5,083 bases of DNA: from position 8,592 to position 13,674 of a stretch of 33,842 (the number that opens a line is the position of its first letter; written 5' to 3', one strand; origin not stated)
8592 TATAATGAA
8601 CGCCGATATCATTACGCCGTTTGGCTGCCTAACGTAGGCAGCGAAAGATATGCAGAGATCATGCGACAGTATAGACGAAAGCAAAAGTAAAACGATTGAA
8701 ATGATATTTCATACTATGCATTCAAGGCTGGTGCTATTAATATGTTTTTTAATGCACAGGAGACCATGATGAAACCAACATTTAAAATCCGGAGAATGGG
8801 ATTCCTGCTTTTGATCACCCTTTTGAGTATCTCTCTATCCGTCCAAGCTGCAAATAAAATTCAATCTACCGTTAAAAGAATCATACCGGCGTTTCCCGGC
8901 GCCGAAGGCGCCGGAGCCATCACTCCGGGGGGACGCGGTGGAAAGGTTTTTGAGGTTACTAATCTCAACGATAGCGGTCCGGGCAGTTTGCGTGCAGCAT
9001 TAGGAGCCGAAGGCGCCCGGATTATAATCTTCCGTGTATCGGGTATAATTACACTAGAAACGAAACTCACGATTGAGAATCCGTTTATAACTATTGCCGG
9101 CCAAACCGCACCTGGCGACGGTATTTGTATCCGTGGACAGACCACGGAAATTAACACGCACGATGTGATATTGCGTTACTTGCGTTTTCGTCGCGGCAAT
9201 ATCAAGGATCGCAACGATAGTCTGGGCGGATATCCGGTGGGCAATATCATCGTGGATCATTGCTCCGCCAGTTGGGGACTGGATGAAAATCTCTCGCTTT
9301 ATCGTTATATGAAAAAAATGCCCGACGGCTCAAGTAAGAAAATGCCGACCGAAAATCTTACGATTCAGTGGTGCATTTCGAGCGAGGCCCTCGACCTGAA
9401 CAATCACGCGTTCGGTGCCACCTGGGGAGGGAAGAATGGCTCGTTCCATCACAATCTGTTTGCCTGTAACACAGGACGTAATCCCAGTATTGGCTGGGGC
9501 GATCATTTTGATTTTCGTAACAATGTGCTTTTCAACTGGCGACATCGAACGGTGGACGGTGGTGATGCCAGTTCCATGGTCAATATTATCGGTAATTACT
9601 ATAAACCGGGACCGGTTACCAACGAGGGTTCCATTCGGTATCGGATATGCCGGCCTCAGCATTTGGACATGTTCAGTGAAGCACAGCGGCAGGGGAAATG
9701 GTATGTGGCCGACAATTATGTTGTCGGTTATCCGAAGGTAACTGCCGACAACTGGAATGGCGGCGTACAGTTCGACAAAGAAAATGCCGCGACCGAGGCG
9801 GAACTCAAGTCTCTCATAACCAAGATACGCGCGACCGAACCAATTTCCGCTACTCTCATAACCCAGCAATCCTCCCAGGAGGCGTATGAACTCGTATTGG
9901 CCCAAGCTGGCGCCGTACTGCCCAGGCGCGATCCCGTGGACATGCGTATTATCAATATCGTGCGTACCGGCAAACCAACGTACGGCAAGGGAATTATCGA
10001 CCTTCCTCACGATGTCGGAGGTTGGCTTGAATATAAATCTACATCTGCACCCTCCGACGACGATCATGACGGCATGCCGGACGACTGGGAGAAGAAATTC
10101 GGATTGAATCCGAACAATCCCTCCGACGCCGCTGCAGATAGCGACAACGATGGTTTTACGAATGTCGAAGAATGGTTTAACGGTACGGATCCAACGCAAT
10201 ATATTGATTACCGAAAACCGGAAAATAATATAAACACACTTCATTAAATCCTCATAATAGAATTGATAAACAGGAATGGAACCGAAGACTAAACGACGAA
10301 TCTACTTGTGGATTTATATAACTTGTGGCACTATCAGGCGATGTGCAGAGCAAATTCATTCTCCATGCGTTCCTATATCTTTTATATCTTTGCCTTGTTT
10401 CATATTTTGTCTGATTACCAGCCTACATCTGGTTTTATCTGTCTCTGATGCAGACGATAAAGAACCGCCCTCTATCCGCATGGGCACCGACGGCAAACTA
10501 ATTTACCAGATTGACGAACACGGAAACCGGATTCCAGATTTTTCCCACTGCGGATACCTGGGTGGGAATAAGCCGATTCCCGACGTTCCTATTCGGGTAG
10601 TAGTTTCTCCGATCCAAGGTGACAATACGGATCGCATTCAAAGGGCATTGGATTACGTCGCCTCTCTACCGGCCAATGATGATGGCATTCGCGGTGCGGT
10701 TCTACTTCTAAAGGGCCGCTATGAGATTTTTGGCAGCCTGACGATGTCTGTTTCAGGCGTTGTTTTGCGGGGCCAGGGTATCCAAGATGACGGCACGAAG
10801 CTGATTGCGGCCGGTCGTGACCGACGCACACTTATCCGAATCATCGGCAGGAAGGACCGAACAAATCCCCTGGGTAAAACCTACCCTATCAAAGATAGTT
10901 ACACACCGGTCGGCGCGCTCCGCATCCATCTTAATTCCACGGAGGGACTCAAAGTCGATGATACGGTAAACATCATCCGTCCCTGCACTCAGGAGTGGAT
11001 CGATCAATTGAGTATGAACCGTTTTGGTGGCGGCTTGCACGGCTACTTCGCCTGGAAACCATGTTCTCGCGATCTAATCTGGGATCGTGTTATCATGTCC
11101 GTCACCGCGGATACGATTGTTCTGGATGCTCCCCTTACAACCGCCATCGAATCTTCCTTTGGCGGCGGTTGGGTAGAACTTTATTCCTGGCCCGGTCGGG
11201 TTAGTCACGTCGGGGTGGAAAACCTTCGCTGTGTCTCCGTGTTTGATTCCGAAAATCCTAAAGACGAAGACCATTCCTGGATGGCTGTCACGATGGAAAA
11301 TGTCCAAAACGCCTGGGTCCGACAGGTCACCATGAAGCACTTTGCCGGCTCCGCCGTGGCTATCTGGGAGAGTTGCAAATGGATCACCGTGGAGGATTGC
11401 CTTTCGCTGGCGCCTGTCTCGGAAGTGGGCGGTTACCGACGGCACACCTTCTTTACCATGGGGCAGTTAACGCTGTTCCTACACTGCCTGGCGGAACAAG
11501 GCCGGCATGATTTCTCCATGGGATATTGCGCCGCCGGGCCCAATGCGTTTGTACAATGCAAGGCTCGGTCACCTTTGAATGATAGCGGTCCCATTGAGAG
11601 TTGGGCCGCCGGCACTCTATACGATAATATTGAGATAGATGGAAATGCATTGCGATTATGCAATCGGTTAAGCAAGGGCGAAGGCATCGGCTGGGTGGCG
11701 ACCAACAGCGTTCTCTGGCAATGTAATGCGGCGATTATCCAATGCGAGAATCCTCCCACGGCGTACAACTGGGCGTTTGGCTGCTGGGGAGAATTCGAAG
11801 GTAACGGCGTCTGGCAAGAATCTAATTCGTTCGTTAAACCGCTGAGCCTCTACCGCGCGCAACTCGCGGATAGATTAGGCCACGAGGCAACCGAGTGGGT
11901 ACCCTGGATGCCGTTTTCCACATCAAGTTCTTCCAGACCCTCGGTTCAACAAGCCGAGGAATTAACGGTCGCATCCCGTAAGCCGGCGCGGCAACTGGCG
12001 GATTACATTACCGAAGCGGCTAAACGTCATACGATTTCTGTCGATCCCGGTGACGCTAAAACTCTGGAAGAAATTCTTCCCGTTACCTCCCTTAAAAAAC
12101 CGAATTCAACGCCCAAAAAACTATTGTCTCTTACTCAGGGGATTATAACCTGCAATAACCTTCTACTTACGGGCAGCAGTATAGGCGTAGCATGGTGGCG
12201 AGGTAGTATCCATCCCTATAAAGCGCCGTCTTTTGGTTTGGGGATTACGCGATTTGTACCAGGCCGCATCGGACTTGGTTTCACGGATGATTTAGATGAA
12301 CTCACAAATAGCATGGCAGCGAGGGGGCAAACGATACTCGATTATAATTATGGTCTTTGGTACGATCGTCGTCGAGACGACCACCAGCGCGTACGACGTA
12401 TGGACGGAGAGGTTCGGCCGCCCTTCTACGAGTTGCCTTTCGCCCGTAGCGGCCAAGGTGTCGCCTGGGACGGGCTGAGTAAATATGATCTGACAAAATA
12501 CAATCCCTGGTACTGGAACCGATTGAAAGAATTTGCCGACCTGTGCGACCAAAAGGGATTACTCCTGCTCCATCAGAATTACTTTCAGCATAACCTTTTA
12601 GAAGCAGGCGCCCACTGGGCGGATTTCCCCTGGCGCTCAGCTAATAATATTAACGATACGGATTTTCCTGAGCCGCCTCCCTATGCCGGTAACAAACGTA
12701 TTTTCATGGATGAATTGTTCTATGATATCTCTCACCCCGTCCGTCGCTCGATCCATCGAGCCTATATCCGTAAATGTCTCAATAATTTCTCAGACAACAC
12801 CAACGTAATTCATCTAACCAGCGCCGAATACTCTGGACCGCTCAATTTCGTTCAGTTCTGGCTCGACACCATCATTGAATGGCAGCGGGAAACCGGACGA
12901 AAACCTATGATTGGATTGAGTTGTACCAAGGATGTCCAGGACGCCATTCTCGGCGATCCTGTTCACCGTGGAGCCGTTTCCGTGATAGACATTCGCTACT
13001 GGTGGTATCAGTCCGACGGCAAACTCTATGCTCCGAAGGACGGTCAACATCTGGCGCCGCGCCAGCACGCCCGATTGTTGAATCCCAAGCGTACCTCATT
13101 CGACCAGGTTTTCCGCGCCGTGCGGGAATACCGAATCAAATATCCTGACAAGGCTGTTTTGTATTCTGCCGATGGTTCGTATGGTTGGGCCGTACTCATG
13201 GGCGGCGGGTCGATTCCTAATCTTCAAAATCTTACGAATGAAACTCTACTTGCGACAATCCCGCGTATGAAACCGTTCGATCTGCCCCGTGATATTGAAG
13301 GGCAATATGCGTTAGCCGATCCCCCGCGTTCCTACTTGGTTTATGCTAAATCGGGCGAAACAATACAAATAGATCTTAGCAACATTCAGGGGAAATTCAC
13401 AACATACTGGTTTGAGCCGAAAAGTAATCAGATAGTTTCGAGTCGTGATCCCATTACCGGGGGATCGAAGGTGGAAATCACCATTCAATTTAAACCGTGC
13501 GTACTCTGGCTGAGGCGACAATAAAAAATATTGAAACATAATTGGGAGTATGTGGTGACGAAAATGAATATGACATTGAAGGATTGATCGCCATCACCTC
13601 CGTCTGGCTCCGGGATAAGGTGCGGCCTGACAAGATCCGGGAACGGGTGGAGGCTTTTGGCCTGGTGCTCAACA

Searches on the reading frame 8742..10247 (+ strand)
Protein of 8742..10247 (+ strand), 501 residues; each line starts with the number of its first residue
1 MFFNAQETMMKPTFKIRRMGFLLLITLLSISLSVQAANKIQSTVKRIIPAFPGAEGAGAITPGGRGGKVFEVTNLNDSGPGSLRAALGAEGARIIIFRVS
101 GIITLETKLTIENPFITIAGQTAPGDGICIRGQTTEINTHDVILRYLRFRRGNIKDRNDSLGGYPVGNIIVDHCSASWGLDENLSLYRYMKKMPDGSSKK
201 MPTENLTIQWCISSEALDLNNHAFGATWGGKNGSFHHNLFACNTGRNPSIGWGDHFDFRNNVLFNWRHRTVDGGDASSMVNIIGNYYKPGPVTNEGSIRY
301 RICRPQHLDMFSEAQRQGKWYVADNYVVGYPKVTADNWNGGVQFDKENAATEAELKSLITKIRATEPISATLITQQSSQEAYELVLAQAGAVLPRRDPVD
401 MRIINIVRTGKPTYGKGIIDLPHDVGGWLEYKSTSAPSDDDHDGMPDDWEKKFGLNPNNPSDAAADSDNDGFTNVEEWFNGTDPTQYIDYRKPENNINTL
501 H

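Call 5: search_protein_families(library=pfam, proteins=[window:8742-10247:+], max_evalue=0.001)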
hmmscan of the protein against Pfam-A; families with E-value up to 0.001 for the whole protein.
window:8742-10247:+ (501 aa): 1 family
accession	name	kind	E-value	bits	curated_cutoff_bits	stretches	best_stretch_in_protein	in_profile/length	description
PF18884.5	TSP3_bac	-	2.1e-06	27.9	25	1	466-485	1-20/22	Bacterial TSP3 repeat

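Call 95: search_protein_families(library=pfam, proteins=[window:8742-10247:+], max_evalue=1)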
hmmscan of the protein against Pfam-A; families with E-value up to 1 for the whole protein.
window:8742-10247:+ (501 aa): 2 families
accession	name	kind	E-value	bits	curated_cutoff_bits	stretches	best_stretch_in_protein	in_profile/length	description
PF18884.5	TSP3_bac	-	2.1e-06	27.9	25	2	466-485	1-20/22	Bacterial TSP3 repeat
PF00544.25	Pectate_lyase_4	-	0.026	14.6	24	1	126-262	46-187/211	Pectate lyase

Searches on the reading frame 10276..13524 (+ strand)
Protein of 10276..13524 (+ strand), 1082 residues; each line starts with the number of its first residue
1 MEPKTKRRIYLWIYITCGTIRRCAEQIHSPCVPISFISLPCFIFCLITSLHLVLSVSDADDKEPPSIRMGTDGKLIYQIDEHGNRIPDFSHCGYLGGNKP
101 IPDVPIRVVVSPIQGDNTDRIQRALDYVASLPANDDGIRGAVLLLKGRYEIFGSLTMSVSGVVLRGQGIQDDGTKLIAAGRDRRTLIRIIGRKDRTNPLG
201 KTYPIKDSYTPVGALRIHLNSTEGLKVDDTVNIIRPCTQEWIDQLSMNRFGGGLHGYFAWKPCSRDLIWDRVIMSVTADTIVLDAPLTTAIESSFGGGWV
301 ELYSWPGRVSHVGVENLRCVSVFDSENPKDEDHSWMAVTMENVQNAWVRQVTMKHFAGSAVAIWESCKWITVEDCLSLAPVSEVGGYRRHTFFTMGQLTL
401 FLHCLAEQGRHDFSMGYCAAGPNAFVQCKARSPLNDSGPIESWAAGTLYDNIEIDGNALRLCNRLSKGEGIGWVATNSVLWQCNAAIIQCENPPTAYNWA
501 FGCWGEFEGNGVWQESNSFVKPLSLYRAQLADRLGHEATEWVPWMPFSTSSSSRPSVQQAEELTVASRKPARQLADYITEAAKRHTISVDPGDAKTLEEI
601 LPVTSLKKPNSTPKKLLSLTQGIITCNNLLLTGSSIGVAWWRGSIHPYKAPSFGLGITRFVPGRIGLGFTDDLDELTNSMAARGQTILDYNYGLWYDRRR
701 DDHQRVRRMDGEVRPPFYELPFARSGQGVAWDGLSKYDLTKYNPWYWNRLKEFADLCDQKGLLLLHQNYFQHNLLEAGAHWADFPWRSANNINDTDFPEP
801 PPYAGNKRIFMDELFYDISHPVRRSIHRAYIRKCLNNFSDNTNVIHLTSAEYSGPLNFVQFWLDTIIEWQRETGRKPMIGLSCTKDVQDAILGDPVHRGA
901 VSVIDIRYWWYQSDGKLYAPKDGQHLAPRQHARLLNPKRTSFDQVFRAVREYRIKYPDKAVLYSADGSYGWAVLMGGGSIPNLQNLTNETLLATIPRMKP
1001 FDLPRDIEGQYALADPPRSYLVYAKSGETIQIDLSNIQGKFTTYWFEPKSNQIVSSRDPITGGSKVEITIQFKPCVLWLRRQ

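Call 5: search_protein_families(library=pfam, proteins=[window:10276-13524:+], max_evalue=0.001)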
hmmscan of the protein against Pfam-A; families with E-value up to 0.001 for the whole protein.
window:10276-13524:+ (1082 aa): 2 families
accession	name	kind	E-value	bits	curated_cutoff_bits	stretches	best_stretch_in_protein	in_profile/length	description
PF19815.4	DUF6298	-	6.5e-221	734.8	28.1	1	511-998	1-487/487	Family of unknown function (DUF6298)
PF12904.13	Collagen_bind_2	-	0.00065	19.9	22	0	1020-1051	27-59/92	Putative collagen-binding domain of a collagenase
